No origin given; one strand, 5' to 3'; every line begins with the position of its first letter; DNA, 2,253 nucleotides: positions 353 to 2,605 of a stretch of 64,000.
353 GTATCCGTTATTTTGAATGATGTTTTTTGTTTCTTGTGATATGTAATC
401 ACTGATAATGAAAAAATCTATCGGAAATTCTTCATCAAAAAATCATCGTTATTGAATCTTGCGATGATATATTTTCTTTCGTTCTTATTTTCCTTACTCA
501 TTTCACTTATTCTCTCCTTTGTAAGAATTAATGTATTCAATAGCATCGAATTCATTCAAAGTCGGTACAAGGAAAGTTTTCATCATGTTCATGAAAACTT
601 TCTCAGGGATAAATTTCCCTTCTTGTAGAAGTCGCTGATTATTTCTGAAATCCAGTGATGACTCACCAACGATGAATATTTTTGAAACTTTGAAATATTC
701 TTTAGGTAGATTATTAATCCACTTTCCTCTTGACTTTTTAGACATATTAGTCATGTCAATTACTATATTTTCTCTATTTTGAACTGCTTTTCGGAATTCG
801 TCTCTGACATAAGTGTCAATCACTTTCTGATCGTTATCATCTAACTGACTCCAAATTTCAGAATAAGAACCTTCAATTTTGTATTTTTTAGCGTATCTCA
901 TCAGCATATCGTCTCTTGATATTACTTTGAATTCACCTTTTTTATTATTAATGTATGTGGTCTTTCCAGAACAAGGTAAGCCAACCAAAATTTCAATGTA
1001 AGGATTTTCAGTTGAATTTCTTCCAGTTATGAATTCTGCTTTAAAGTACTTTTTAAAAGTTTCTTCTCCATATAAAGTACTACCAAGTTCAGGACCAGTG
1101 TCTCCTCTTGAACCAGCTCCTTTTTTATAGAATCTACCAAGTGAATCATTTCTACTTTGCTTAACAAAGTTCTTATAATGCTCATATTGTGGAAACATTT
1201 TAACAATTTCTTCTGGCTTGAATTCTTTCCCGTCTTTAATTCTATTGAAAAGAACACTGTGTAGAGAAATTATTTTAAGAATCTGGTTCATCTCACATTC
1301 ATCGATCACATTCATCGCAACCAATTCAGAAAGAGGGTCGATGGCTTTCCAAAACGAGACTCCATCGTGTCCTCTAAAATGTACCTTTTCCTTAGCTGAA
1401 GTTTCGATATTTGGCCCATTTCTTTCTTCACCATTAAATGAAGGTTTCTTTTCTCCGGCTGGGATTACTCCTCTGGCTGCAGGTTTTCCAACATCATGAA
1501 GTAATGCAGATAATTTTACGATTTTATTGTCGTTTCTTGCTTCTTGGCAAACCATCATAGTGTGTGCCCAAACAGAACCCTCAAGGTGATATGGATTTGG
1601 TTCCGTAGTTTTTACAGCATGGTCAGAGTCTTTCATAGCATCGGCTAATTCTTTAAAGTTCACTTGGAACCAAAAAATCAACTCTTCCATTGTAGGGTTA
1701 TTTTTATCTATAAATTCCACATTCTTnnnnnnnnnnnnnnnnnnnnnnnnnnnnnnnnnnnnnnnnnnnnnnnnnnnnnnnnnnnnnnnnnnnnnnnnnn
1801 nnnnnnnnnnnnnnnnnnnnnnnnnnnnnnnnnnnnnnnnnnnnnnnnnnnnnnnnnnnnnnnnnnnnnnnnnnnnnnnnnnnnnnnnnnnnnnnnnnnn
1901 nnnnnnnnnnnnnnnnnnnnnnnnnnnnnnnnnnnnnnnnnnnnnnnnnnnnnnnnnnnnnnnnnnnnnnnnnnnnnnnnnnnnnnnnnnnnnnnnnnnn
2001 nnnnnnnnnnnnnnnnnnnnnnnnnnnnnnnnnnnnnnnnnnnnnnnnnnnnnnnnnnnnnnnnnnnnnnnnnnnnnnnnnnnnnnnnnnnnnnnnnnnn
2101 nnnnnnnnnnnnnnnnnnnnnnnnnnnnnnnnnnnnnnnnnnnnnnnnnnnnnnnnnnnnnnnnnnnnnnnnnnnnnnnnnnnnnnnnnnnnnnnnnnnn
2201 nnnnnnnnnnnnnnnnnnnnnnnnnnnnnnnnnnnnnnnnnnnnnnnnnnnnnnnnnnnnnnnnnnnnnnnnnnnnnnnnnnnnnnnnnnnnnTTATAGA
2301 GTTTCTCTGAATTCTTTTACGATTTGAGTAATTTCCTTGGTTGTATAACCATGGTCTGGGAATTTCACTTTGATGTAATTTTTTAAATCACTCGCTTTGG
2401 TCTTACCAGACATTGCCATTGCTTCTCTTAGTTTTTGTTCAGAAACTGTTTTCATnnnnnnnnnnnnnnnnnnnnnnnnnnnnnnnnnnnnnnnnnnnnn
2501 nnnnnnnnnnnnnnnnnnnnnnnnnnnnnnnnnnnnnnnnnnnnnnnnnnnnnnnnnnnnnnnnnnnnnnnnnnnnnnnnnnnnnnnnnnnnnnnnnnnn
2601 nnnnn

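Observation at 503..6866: RNA end-healing and sealing set with an unusual HD-domain/Pnk-kinase fusion alongside Rnl1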

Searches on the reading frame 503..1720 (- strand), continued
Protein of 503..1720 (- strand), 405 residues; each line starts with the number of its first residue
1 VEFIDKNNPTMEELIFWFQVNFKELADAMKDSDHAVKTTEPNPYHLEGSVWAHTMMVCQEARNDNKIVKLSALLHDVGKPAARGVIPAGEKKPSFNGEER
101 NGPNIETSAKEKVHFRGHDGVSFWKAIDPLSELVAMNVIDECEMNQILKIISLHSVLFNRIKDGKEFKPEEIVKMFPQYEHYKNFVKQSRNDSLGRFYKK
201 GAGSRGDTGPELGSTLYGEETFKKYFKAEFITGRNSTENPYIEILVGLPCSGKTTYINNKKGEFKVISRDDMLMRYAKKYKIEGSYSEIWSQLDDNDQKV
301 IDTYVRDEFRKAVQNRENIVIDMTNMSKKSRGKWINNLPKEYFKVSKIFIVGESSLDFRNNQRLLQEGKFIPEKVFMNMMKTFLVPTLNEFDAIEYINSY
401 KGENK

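Call 71: search_solved_structures(query=A1, max_evalue=1e-9, show_alignments=5)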
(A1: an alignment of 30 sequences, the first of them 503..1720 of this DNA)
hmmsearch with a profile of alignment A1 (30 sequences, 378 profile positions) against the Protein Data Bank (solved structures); distinct sequences matched with E-value up to 1e-9: 6.
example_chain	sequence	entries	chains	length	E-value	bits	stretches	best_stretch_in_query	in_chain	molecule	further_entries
4xrp_A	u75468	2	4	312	3.5e-15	59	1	213-364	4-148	Pnkp1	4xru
3adb_A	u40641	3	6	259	1.5e-11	47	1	212-367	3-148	L-seryl-tRNA(Sec) kinase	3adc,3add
3a4l_A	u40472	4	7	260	2e-10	43.3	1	222-367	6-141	L-seryl-tRNA(Sec) kinase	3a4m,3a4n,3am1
4gp7_A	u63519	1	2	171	2.6e-10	42.9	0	220-360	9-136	Metallophosphoesterase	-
4jst_A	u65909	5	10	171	3.2e-10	42.7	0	220-360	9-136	Metallophosphoesterase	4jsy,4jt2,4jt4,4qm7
4gp6_A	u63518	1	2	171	4.3e-10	42.2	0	220-360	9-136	Metallophosphoesterase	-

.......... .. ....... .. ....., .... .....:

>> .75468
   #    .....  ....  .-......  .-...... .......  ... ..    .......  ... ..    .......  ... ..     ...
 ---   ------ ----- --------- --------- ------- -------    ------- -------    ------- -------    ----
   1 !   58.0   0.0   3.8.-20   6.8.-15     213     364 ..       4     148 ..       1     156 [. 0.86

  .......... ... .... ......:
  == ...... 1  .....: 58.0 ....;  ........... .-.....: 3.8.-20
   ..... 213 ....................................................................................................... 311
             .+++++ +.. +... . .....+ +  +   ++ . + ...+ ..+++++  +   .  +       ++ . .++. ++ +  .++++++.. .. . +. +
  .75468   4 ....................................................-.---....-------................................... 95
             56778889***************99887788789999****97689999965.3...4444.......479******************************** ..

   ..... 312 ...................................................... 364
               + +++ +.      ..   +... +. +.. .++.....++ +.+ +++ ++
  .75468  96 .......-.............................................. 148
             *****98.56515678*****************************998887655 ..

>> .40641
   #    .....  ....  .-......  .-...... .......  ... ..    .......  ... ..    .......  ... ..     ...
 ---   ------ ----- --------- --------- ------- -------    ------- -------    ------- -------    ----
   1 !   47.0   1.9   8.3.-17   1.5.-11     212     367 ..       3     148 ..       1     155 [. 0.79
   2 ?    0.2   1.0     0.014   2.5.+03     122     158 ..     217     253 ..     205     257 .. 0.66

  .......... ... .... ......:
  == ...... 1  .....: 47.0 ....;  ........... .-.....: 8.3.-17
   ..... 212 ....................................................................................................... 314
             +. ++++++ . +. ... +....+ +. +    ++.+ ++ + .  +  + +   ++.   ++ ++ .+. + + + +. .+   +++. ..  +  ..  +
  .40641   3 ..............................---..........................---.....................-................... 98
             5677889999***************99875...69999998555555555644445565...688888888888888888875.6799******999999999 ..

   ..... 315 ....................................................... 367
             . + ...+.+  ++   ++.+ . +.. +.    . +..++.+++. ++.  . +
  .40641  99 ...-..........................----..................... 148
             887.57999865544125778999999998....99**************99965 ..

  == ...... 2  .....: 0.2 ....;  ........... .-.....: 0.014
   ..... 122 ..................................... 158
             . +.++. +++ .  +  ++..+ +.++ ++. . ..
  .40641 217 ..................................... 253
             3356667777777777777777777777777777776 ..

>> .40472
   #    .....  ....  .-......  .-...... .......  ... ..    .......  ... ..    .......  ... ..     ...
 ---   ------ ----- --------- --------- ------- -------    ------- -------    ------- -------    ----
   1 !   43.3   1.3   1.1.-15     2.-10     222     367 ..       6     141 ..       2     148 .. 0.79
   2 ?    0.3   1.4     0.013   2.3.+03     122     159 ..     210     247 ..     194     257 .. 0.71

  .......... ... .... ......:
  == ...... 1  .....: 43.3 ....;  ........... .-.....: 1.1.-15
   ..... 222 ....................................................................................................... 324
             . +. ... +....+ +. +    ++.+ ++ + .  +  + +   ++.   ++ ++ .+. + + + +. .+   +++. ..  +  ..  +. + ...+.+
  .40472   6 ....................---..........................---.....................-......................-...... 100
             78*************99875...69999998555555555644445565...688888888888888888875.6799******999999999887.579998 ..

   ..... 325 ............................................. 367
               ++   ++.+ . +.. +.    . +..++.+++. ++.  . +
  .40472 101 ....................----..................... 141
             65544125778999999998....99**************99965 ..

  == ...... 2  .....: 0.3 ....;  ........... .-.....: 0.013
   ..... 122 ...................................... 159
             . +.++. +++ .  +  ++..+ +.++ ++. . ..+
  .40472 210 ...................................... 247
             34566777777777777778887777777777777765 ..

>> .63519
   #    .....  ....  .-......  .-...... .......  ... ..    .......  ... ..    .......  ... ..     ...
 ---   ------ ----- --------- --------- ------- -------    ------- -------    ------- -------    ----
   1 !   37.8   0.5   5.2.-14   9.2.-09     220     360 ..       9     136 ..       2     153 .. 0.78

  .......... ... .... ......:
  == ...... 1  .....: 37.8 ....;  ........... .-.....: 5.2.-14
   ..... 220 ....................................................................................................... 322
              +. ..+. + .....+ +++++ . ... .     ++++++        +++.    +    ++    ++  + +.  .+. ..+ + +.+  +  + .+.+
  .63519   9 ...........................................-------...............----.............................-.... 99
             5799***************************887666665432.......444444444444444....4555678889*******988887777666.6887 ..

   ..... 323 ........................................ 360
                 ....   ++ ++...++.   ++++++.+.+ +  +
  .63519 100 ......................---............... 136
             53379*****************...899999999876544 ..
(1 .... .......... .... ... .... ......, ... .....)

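Call 76: fold_search(model_id=the predicted structure, library=viral)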
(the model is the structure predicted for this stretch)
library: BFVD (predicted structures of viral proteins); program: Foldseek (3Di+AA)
matches with E <= 10: 705; with E <= 0.001: 55
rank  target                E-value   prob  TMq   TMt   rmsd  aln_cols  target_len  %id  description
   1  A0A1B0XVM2            1.6e-24  1.00  0.70  0.82   3.8       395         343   29  Putative polyA polymerase [Campylobacter phage PC5]
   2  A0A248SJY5            1.2e-18  1.00  0.71  0.76   4.8       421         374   19  (no name in the UniProt tables at hand)
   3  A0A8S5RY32            2.7e-15  1.00  0.59  0.59   6.9       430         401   16  AAA domain protein [Myoviridae sp. ctNQV2]
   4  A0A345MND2            3.3e-14  1.00  0.38  0.87   2.3       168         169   35  (no name in the UniProt tables at hand)
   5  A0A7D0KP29            7.1e-11  1.00  0.36  0.86   2.0       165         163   26  (no name in the UniProt tables at hand)
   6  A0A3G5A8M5            2.3e-10  1.00  0.51  0.23   8.0       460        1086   13  HD domain-containing protein [Hyperionvirus sp.]
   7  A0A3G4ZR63            6.7e-09  1.00  0.43  0.16  11.4       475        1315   13  Flap endonuclease 1 [Dasosvirus sp.]
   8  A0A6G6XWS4            1.2e-08  1.00  0.35  0.76   4.9       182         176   25  (no name in the UniProt tables at hand)
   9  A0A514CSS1            2.1e-07  1.00  0.34  0.75   3.5       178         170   16  Polynucleotide kinase [Achromobacter phage Motura]
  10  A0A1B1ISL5            3.8e-07  1.00  0.31  0.29  21.6       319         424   16  (no name in the UniProt tables at hand)
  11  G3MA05                4.6e-07  1.00  0.36  0.34   3.7       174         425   19  Gp264 [Bacillus phage G]
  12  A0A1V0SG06            1.4e-06  1.00  0.30  0.34   4.1       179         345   22  Polynucleotide phosphatase/kinase [Hokovirus HKV1]
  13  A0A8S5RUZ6            7.6e-06  1.00  0.33  0.41   3.3       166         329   22  AAA domain protein [Siphoviridae sp. ctHip2]
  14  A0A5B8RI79            7.6e-06  1.00  0.31  0.19  20.4       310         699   13  Putative polynucleotide kinase/ligase [Iridovirus Liz-CrIV]
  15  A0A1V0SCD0            8.0e-06  1.00  0.31  0.35  20.9       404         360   15  Polynucleotide phosphatase/kinase [Catovirus CTV1]
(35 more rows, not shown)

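Call 77: search_protein_families(library=pfam, proteins=[L006:4883-5908:+, L006:5905-7047:+, L006:7282-7974:+, L006:3719-4681:+, L006:3219-4070:+], max_evalue=0.001)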
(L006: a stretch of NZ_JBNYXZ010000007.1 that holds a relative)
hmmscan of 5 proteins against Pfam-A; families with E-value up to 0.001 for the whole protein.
L006:4883-5908:+ (341 aa): 1 family
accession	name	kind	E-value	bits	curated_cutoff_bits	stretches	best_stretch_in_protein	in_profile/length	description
PF09414.15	RNA_ligase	-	4.2e-32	112.1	27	1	83-274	2-170/171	RNA ligase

L006:5905-7047:+ (380 aa): 2 families
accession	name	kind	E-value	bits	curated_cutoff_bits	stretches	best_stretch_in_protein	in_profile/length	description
PF13671.12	AAA_33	-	8.2e-18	65.5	27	1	240-360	1-136/143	AAA domain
PF01966.28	HD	-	2.8e-05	24.8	22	1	49-141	2-89/116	HD domain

L006:7282-7974:+ (230 aa): 1 family
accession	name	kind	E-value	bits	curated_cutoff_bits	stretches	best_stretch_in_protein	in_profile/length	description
PF07589.16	PEP-CTERM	-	4.2e-07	30.2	20.7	1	202-226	1-24/24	PEP-CTERM motif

L006:3719-4681:+ (320 aa): 0 families

L006:3219-4070:+ (283 aa): 1 family
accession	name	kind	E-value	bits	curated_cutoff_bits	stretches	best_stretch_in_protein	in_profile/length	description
PF01925.25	TauE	-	1.2e-17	64.8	32.6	1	37-271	2-237/237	Sulfite exporter TauE/SafE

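Call 79: search_protein_families(library=padloc, proteins=[window:503-1720:-], max_evalue=0.001)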
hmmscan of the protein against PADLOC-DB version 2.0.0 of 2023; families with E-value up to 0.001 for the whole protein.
window:503-1720:- (405 aa): 0 families

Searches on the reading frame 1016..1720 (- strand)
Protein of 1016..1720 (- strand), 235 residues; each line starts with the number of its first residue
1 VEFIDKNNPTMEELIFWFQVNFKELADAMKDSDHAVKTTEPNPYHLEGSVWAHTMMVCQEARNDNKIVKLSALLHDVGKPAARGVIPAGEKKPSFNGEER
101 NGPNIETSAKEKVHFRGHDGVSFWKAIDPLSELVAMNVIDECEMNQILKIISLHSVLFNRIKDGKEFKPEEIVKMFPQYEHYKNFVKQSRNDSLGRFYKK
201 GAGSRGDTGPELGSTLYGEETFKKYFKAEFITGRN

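Call 44: search_dna_similar(query=window:1016-1720:-, collection=phages, mode=protein, max_rows=40, rows=spread, max_evalue=0.001)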
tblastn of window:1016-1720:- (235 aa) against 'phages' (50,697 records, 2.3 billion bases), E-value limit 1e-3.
Records with a match: 53; places in all: 53; records where one place covers at least 80% of the query: 0.
Best place of each record, by identity: <60% 53.
By first word of the organism name: Campylobacter 51; Rhodothermus 1; Vibrio 1.
By host as written in the record: Campylobacter jejuni 16; Campylobacter jejuni NCTC12662 15; - 4; Campylobacter sp. 4; Campylobacter jejuni NCTC12658 3; Campylobacter jejuni subsp. jejuni 3; Campylobacter jejuni NCTC 11168 2; Campylobacter jejuni 2206 1; and 5 more.
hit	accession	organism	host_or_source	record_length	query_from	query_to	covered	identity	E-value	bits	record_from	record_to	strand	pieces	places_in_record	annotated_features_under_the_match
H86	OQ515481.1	Campylobacter phage vB_Cj_QDYZ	Campylobacter jejuni 2206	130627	20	197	76%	28.7%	3e-7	56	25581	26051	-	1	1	putative polyA polymerase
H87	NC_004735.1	Rhodothermus phage RM378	Rhodothermus marinus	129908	22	200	76%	27.5%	1e-5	51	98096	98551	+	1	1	probable poly A polymerase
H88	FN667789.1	Campylobacter phage CPt10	-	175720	41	197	67%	31.3%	4e-7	56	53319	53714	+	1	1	hypothetical phage protein | HMMPfam hit to PF01966, Metal-dependent phosphohydrolase, HD region, ...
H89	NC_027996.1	Campylobacter phage CPt10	-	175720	41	197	67%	31.3%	4e-7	56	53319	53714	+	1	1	AAA family ATPase | HMMPfam hit to PF01966, Metal-dependent phosphohydrolase, HD region, ...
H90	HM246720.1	Campylobacter phage vB_CcoM-IBB_35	-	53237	41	197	67%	31.3%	4e-7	56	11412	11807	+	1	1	hypothetical protein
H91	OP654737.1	Campylobacter phage vB_CjeM_WX1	Campylobacter jejuni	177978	41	197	67%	31.3%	5e-7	56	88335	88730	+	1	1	AAA family ATPase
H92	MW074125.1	Campylobacter phage CJLB-12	Campylobacter jejuni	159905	41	197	67%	31.3%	7e-7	56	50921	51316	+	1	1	hypothetical protein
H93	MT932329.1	Campylobacter phage F379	Campylobacter jejuni RM1221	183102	41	197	67%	31.3%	7e-7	56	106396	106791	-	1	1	putative polyA polymerase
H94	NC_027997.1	Campylobacter phage CP220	Campylobacter sp.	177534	41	197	67%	31.3%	9e-7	55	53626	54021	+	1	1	AAA family ATPase | HMMPfam hit to PF01966, HD domain, score 1.8e-07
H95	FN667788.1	Campylobacter phage CP220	Campylobacter sp.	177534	41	197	67%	31.3%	9e-7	55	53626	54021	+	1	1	hypothetical phage protein | HMMPfam hit to PF01966, HD domain, score 1.8e-07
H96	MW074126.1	Campylobacter phage CJLB-14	Campylobacter jejuni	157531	41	197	67%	31.3%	9e-7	55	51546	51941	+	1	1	hypothetical protein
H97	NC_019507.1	Campylobacter phage CP21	Campylobacter sp.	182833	41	197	67%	30.7%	3e-6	53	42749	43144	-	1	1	CP21_070: putative poly A polymerase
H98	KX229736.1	Campylobacter phage PC5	Campylobacter jejuni LBA65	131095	39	197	68%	29.1%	3e-7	56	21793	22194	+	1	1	putative polyA polymerase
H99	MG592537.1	Vibrio phage 1.170.O._10N.261.52.C3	Vibrio sp.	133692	38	196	68%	27.2%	6e-4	46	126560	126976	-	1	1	coil containing protein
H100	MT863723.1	Campylobacter phage F361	Campylobacter jejuni NCTC12662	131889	39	132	40%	33.0%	1e-4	49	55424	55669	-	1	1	putative polynucleotide 5' kinase and 3' phosphatase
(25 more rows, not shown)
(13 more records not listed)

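Call 45: get_annotated_region(hit=H87, flank=5000)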
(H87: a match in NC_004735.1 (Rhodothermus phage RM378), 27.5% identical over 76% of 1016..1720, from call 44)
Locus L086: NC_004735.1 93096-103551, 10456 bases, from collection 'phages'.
description: Rhodothermus phage RM378, complete genome.
organism: Rhodothermus phage RM378 (NCBI taxid 148943)
taxonomy: Viruses; Duplodnaviria; Heunggongvirae; Uroviricota; Caudoviricetes
host: Rhodothermus marinus; source: -; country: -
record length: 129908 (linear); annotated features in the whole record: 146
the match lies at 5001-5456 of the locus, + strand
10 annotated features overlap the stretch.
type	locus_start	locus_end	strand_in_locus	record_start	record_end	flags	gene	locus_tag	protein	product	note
CDS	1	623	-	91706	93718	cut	-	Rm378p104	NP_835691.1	DNA helicase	-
CDS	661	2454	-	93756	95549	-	-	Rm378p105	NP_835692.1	hypothetical protein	-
CDS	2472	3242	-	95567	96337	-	-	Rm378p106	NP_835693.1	hypothetical protein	-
CDS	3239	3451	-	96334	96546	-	-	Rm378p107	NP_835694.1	hypothetical protein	-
CDS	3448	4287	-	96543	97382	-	-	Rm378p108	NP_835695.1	Fe-S oxidoreductase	-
CDS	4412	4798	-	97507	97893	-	-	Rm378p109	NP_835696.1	hypothetical protein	-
CDS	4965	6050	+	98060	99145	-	-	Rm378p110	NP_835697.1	probable poly A polymerase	-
CDS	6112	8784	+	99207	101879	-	-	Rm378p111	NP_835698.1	hypothetical protein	-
CDS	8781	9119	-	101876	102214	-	-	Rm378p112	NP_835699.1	hypothetical protein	-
CDS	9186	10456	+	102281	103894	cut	-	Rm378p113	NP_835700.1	hypothetical protein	-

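Call 47: search_protein_families(library=pfam, proteins=[L086:4965-6050:+], max_evalue=0.01)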
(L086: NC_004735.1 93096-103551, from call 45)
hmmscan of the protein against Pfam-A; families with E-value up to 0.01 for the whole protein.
L086:4965-6050:+ (361 aa): 8 families
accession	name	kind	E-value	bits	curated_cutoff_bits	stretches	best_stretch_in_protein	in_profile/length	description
PF13671.12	AAA_33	-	2.7e-11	44.4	27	1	189-325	2-134/143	AAA domain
PF13238.12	AAA_18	-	9.9e-06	26.5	29.4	1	192-316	4-113/128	AAA domain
PF01966.28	HD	-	0.00012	22.8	22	1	35-94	1-66/116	HD domain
PF08433.16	KTI12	-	0.00012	22.1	22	1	191-327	6-133/271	Chromatin associated protein KTI12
PF13207.12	AAA_17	-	0.00043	21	27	1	192-314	1-122/136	AAA domain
PF01443.25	Viral_helicase1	-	0.005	17.1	21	0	193-224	5-22/228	Viral superfamily 1 RNA helicase core domain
PF13401.12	AAA_22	-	0.0063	17.3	27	0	188-291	7-60/130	AAA domain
PF05153.21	MIOX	-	0.007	16.4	25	0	36-70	60-91/249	Myo-inositol oxygenase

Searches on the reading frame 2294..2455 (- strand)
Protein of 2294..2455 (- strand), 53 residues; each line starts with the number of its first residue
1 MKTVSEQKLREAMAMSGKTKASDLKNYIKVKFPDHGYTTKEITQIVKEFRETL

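Call 27: search_protein_families(library=pfam, proteins=[window:2294-2455:-], max_evalue=0.01)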
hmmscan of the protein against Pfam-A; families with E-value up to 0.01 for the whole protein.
window:2294-2455:- (53 aa): 0 families
